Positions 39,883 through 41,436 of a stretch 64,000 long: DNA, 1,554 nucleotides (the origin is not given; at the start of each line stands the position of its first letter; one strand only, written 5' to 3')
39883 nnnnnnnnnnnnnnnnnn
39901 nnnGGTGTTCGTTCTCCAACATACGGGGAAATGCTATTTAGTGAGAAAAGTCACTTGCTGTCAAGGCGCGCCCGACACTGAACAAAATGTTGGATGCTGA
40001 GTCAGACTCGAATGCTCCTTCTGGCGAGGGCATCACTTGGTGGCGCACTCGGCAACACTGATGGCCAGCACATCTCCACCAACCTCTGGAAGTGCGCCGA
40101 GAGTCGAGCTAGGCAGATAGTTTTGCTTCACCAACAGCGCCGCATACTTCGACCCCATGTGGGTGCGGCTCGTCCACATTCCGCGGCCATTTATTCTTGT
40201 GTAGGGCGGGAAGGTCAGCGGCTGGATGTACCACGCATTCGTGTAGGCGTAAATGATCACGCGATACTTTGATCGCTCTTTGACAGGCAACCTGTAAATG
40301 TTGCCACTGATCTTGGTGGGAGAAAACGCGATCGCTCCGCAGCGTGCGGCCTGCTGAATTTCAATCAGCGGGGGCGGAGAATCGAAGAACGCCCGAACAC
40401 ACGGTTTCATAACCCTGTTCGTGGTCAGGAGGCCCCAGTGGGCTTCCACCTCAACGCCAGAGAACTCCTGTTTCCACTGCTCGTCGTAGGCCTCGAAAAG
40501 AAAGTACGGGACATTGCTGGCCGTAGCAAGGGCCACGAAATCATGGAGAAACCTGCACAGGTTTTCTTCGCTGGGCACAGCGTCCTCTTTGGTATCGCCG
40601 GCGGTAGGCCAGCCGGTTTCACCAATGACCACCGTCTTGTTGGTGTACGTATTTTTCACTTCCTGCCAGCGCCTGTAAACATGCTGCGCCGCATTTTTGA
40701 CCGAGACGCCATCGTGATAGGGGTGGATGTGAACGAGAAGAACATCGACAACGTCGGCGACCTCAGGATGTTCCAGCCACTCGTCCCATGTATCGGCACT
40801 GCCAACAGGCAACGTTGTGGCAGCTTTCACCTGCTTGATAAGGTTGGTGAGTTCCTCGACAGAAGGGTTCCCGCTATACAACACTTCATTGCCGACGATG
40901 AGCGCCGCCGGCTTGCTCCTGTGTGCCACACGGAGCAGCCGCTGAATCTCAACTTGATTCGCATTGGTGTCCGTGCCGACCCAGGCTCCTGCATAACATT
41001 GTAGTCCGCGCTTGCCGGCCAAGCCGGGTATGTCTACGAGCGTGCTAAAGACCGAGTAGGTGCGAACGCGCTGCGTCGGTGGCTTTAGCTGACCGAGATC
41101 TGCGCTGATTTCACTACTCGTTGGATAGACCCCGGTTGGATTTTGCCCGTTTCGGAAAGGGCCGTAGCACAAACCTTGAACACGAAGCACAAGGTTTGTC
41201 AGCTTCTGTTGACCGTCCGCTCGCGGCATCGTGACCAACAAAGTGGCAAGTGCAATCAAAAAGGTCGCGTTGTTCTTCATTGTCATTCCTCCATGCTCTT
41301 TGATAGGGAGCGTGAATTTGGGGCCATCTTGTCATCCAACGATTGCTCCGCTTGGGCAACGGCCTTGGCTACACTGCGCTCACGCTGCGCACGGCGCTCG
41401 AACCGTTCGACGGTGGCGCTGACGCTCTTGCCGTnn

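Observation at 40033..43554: Low-GC islet: GH17 glucanase plus a methyltransferase/putative PD-(D/E)xK nuclease pair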

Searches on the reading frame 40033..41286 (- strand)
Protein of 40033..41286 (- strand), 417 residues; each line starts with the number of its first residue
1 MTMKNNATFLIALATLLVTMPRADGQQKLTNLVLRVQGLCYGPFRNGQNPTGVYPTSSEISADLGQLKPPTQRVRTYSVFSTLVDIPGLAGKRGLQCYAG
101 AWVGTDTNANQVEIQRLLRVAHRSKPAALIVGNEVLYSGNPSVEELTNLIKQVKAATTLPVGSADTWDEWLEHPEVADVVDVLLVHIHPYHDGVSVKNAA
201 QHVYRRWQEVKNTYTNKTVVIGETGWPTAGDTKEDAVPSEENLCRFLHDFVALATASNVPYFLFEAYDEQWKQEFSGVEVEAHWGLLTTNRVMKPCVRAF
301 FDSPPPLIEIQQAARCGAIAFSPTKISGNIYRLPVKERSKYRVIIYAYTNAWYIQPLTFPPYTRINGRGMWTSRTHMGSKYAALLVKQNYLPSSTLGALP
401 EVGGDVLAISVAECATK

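Call 3: search_protein_families(library=pfam, proteins=[window:40033-41286:-], max_evalue=1)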
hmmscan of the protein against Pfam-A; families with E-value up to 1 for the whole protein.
window:40033-41286:- (417 aa): 3 families
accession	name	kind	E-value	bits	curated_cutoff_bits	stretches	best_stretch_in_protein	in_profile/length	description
PF00332.24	Glyco_hydro_17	-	1.1e-17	65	28.2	1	212-292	219-299/306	Glycosyl hydrolases family 17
PF00150.24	Cellulase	-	0.066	13.1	23.5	1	142-233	146-246/272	Cellulase (glycosyl hydrolase family 5)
PF03652.20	RuvX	-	0.23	12.3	29.2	1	88-165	14-93/134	Holliday junction resolvase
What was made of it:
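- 40033..41286 (-): Secreted GH17 beta-1,3-glucan-active enzyme (417-aa ORF; 415 aa from the ATG at 41280). It is a neighbour, not part of the R-M system. PF00332, 65 bits (call 3).
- On Glycoside hydrolase family 17: PF00332 at 65 bits against 28.2 (call 3).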

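Call 5: search_protein_families(library=ncbifam, proteins=[window:40033-41286:-], max_evalue=1)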
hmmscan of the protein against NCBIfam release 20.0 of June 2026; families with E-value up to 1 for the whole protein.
window:40033-41286:- (417 aa): 1 family
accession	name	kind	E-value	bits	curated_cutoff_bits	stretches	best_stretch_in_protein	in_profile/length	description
TIGR02782.1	TrbB_P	equivalog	0.063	12.6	304.55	1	93-133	176-216/303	P-type conjugative transfer ATPase TrbB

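Call 6: search_protein_families(library=padloc, proteins=[window:40033-41286:-], max_evalue=1)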
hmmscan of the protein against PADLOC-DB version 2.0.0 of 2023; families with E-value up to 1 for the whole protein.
window:40033-41286:- (417 aa): 0 families

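Call 14: search_solved_structures(query=window:40033-41286:-, max_evalue=0.01, show_alignments=1)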
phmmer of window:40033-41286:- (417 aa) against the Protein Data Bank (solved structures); distinct sequences matched with E-value up to 0.01: 5.
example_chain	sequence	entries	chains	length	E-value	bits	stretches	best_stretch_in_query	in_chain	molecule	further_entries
4wtp_A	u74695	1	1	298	6e-34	120.9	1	48-297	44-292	beta-1,3-glucanosyltransferase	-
4wtr_A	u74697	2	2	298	4.1e-33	118.1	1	48-297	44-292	beta-1,3-glucanosyltransferase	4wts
8akp_A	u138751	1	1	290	5.2e-07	32.1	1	142-260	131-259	catalytic domain of G7048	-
6fcg_A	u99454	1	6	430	0.00011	24.5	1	210-292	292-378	Glycoside hydrolase, GH17 family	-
6jms_A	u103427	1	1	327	0.00022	23.5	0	214-289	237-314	Pollen allergen CJP38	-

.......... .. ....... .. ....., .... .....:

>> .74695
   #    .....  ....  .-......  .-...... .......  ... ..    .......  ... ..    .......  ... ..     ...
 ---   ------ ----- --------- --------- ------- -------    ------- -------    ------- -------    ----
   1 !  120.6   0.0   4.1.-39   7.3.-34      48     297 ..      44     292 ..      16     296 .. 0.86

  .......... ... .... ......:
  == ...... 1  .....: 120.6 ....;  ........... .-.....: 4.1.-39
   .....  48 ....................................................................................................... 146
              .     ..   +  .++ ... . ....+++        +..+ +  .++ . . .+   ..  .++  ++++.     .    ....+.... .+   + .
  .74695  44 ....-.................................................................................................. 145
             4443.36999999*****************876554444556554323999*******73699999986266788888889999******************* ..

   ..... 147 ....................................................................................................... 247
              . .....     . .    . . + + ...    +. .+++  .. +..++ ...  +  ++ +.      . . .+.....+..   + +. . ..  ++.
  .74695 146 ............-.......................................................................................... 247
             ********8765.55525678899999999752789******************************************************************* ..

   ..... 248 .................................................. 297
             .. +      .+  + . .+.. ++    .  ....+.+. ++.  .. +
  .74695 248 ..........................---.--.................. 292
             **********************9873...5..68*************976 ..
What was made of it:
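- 40033..41286 (-): 4wtp, the Rhizomucor beta-1,3-glucanosyltransferase, at E=6e-34 over aa 48-297 (call 14).
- On Glycoside hydrolase family 17: 4wtp at E=6e-34 (call 14).
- Checked: GH17 is confirmed by PF00332 (65 bits against a cut-off of 28.2, call 3) and by 4wtp at E=6e-34 (call 14).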

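Call 45: find_homologous_proteins(query=window:40033-41286:-, max_evalue=0.001)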
Query window:40033-41286:- (417 aa): 522 proteins with E <= 0.001 among 8000 candidates; the best 120 are listed.
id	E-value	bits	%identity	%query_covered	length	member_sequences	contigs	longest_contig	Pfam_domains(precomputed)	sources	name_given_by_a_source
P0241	7.2e-280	946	99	100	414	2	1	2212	PF00332.25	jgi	jgi:exo-beta-1,3-glucanase (GH17 family)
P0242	9.8e-205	698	77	99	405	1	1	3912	PF00332.25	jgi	jgi:exo-beta-1,3-glucanase (GH17 family)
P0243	2.5e-196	671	72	99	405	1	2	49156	PF00332.25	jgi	jgi:exo-beta-1,3-glucanase (GH17 family)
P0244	9.7e-136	471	59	88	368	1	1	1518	PF00332.25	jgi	jgi:exo-beta-1,3-glucanase (GH17 family)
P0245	3.0e-130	453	52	97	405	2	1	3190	PF00332.25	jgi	jgi:exo-beta-1,3-glucanase (GH17 family)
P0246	4.4e-124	433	52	92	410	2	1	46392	PF00332.25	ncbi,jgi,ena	-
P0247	1.4e-119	418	50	92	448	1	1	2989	PF00332.25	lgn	-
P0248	7.8e-118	412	46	99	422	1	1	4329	PF00332.25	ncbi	ncbi:glycosyl hydrolase family 17 protein [Thermoproteota archaeon]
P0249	3.6e-115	403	48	99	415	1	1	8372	PF00332.25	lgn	-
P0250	7.3e-115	402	48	90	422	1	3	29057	PF00332.25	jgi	jgi:exo-beta-1,3-glucanase (GH17 family)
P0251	1.1e-111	392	48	99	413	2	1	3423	PF00332.25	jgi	-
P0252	1.6e-109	385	47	92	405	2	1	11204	PF00332.25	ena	-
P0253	4.5e-109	383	48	92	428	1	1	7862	PF00332.25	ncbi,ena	-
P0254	2.7e-108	381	45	89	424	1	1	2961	PF00332.25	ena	-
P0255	2.4e-107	378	46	99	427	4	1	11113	PF00332.25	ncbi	-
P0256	4.4e-104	367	37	63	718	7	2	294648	PF11790.15,PF00332.25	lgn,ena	-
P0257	6.5e-102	360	36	70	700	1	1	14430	PF00332.25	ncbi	-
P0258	2.6e-100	354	47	91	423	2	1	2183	PF00332.25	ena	-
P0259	2.5e-98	348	45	98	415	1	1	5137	PF00332.25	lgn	-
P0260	1.3e-95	339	45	91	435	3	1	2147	PF00332.25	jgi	jgi:exo-beta-1,3-glucanase (GH17 family)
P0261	3.7e-94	334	33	73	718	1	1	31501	PF11790.15,PF00332.25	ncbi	ncbi:MAG: glycosyl hydrolase family 17 protein [Planctomycetota bacterium]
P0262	7.5e-94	333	44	91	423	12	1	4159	PF00332.25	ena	-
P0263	1.1e-90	323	42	98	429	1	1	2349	PF00332.25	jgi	jgi:exo-beta-1,3-glucanase (GH17 family)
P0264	5.6e-88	314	50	72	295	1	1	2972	PF00332.25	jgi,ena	-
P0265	7.2e-79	284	50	65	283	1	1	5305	PF00332.25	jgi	jgi:hypothetical protein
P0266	2.0e-77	279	47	65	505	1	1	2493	PF00332.25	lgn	-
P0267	6.2e-75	271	47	63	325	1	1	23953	PF00332.25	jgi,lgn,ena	-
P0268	1.5e-72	263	44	66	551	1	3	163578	PF00332.25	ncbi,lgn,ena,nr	ncbi:MAG: hypothetical protein IH852_05335 [Bacteroidetes bacterium]|nr:hypothetical protein [Bacter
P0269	3.7e-71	258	44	66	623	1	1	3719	PF00332.25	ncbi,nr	ncbi:MAG: glycosyl hydrolase family 17 protein, partial [Canidatus Methanoxibalbensis ujae]|nr:glyco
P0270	3.7e-71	258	45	63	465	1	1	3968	PF00332.25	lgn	-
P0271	3.8e-71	258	43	64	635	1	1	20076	PF00332.25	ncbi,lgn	-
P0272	6.9e-71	257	48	63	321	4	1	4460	PF00332.25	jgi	-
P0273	1.7e-70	256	42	63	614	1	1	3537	PF00332.25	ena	-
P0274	4.5e-70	255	42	72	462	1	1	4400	PF00332.25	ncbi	ncbi:MAG: glycosyl hydrolase family 17 protein, partial [Planctomycetota bacterium]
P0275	5.7e-70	254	45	62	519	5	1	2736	PF00332.25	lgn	-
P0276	7.8e-70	254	42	66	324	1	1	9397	PF00332.25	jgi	jgi:exo-beta-1,3-glucanase (GH17 family)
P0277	1.9e-69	253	45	63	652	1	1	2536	PF00332.25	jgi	jgi:exo-beta-1,3-glucanase (GH17 family)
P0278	2.0e-69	253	40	71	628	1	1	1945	PF00332.25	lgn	-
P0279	2.4e-69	252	44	74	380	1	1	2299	PF00332.25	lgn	-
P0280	3.1e-69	252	44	63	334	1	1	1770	PF00332.25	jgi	jgi:exo-beta-1,3-glucanase (GH17 family)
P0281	3.2e-69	252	46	68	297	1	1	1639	PF00332.25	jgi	jgi:hypothetical protein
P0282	4.2e-69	252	43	70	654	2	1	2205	PF00332.25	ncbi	-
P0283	5.5e-69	251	45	64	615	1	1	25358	PF00332.25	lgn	-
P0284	7.2e-69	251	42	70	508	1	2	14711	PF00332.25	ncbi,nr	ncbi:MAG: glycosyl hydrolase family 17 protein [Candidatus Omnitrophica bacterium]|nr:glycosyl hydro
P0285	1.0e-68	250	40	78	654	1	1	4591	PF00332.25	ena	-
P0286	2.1e-68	249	43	70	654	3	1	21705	PF00332.25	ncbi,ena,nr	ncbi:MAG: hypothetical protein ISS94_00030 [Candidatus Syntrophoarchaeum sp.]|nr:hypothetical protei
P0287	3.1e-68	249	43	71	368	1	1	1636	PF00332.25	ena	-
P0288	3.3e-68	249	41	71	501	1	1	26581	PF00332.25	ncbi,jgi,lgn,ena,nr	ncbi:MAG: hypothetical protein KKE50_00075 [Nanoarchaeota archaeon]|nr:hypothetical protein [Nanoarc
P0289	7.1e-68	248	41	69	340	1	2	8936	PF00332.25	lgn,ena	-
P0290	1.0e-67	247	44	67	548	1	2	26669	PF00332.25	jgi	jgi:exo-beta-1,3-glucanase (GH17 family)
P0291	6.4e-67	244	41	71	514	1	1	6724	PF00332.25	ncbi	-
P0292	6.4e-67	244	43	63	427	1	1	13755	PF00332.25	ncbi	-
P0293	7.7e-67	244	42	67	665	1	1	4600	PF00332.25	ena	-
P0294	8.2e-67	244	46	62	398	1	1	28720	PF18962.8,PF00332.25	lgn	-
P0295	9.0e-67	244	43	62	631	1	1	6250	PF00332.25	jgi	-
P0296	9.3e-67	244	44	63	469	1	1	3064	PF00332.25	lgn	-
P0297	9.9e-67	244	41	70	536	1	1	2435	PF00332.25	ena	-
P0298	1.2e-66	244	39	75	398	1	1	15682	PF18962.8,PF00332.25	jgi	-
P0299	1.7e-66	243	42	63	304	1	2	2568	PF00332.25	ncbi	-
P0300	2.0e-66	243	45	63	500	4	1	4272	PF00332.25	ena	-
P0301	4.4e-66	242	41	66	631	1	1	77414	PF00332.25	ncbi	-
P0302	4.5e-66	242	43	71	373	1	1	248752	PF00332.25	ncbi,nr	ncbi:MAG: glycosyl hydrolase family 17 protein [Kiritimatiellae bacterium]|nr:glycosyl hydrolase fam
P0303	5.0e-66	241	40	63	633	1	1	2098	PF00332.25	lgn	-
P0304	1.1e-65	240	40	70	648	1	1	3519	PF00332.25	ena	-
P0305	2.8e-65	239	42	65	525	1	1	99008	PF00332.25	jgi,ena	-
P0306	3.1e-65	239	39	66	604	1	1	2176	PF00332.25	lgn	-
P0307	5.5e-65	238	38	79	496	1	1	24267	PF00332.25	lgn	-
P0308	8.4e-65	237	42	64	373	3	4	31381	PF00332.25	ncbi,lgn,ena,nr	ncbi:MAG TPA: glycosyl hydrolase family 17 protein [bacterium]|nr:glycosyl hydrolase family 17 prote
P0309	9.3e-65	237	42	65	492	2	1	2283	PF00332.25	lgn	-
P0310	9.8e-65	237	38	69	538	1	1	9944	PF00332.25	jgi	-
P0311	1.0e-64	237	42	63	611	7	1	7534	PF00332.25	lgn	-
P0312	3.6e-64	235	35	79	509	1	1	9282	PF00332.25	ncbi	-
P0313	3.8e-64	235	40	62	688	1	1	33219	PF00332.25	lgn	-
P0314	4.5e-64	235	41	64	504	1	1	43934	PF00332.25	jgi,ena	-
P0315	5.3e-64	235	41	70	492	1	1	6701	PF00332.25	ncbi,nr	ncbi:MAG: glycosyl hydrolase family 17 protein [bacterium]|nr:glycosyl hydrolase family 17 protein [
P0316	7.5e-64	234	42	68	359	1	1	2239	PF18962.8,PF00332.25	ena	-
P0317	1.2e-63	234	44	66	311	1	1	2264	PF00332.25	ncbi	ncbi:MAG: glycosyl hydrolase family 17 protein, partial [Planctomycetota bacterium]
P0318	1.3e-63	233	43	65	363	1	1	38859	PF00404.25,PF00332.25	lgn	-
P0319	1.3e-63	233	39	64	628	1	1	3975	PF00332.25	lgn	-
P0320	1.4e-63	233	43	64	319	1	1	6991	PF00332.25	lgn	-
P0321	3.6e-63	232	41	63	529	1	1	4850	PF13620.13,PF17210.10,PF00332.25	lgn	-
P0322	4.5e-63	232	46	62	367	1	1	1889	PF00332.25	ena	-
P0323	5.9e-63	231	37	69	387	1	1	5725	PF00332.25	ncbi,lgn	ncbi:MAG: glycosyl hydrolase family 17 protein [Nanoarchaeota archaeon]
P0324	7.0e-63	231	38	74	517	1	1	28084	PF00332.25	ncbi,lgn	-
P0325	7.3e-63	231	45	63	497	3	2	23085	PF00332.25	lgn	-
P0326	1.1e-62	230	40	62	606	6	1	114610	PF00332.25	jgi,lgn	jgi:exo-beta-1,3-glucanase (GH17 family)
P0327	1.6e-62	230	36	71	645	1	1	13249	PF00332.25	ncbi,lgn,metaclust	metaclust:status=active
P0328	2.0e-62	230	42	63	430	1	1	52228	PF00332.25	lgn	-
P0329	2.1e-62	230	40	69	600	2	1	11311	PF00332.25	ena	-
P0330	2.1e-62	229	39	72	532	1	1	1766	PF00332.25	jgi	jgi:exo-beta-1,3-glucanase (GH17 family)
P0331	3.6e-62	229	40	78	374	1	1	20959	PF00332.25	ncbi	-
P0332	4.4e-62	228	38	76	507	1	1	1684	PF00332.25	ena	-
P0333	7.8e-62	228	42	64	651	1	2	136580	PF00332.25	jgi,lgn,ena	jgi:exo-beta-1,3-glucanase (GH17 family)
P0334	1.2e-61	227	39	66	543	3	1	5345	PF00332.25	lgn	-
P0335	1.9e-61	226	45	57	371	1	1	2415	PF00332.25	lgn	-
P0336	2.1e-61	226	40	64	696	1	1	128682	PF26549.1,PF23381.2,PF26550.2,PF07676.19,PF00332.25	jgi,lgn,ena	-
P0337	8.0e-61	224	40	67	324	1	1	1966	PF00332.25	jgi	jgi:exo-beta-1,3-glucanase (GH17 family)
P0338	2.6e-60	223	38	69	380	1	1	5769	PF00332.25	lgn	-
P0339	1.7e-59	220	42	63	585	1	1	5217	PF01839.30,PF13517.13,PF00332.25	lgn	-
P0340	3.8e-59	219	43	65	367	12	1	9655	PF00332.25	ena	-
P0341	4.0e-59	219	41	63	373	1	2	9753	PF00332.25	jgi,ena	-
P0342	3.2e-58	216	45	57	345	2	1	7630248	PF00332.25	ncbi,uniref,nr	ncbi:hypothetical protein DSCOOX_10620 [Desulfosarcina ovata subsp. ovata]|uniref:Endo-1,3-beta-gluc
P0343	3.3e-58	216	43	62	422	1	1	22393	PF18962.8,PF13860.13,PF00332.25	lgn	-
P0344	1.0e-57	214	43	63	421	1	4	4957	PF00332.25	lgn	-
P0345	1.2e-57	214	39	68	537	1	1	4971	PF00332.25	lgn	-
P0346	2.2e-57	213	40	63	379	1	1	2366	PF00332.25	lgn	-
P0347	6.0e-57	212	41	66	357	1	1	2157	PF00332.25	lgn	-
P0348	8.9e-57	211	36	73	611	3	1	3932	PF00332.25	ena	-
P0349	5.7e-56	208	42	61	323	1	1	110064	PF00332.25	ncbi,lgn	-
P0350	6.8e-56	208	35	67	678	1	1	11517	PF00332.25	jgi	jgi:exo-beta-1,3-glucanase (GH17 family)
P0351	7.2e-56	208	40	65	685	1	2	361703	PF00332.25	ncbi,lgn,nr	ncbi:MAG: glycosyl hydrolase family 17 protein [Anaerolineae bacterium]|nr:glycosyl hydrolase family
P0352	1.1e-55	207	40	68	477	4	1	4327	PF00332.25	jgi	jgi:exo-beta-1,3-glucanase (GH17 family)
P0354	2.3e-55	206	39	64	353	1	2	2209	PF00332.25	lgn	-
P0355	7.1e-55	205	40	64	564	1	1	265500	PF00332.25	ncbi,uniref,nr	ncbi:hypothetical protein CEE36_02655 [candidate division TA06 bacterium B3_TA06]|uniref:Endo-1,3-be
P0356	7.7e-55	205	42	63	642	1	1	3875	PF00332.25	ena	-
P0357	1.1e-54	204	40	71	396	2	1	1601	PF00332.25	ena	-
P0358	7.7e-54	201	40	65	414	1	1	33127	PF00332.25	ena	-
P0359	1.0e-53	201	38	63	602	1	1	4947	PF00332.25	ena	-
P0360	1.2e-53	201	35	72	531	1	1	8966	PF00332.25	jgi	jgi:exo-beta-1,3-glucanase (GH17 family)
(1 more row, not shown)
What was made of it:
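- Closest known: GH17 beta-1,3-glucanosyltransferase RmBgt17A of Rhizomucor miehei. Different: Its close relatives are prokaryotic metagenomic proteins (call 45).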

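Call 46: find_encoding_contigs(protein=P0243, flank=6000, max_places=2)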
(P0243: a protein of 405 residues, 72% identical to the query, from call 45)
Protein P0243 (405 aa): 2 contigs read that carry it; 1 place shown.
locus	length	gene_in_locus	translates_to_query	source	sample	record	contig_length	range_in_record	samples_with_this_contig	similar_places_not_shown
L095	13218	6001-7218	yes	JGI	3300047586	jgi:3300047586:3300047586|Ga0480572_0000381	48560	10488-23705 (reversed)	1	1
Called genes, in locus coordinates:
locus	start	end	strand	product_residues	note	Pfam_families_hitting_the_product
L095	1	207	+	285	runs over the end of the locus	PF00494:SQS_PSY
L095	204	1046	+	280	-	PF12974:Phosphonate-bd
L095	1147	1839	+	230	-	PF13428:TPR_14 (faint), PF21033:RMD1-3, PF16811:TAtT (weak), PF13431:TPR_17 (faint), PF13432:TPR_16 (weak), PF14559:TPR_19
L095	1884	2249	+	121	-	-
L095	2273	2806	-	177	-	-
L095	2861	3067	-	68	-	-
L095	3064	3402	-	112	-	PF02452:PemK_toxin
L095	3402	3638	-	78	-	-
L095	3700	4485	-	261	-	PF00731:AIRC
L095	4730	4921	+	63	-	-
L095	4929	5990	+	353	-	PF09723:Zn_ribbon_8 (faint), PF12773:DZR (faint)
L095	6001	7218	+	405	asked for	PF00332:Glyco_hydro_17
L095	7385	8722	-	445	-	-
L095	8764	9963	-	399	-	PF13180:PDZ_2, PF17820:PDZ_6, PF03572:Peptidase_S41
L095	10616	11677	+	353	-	-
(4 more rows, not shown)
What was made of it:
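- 40033..41286 (-): A 72%-identical homologue sits in an unrelated context (call 46).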
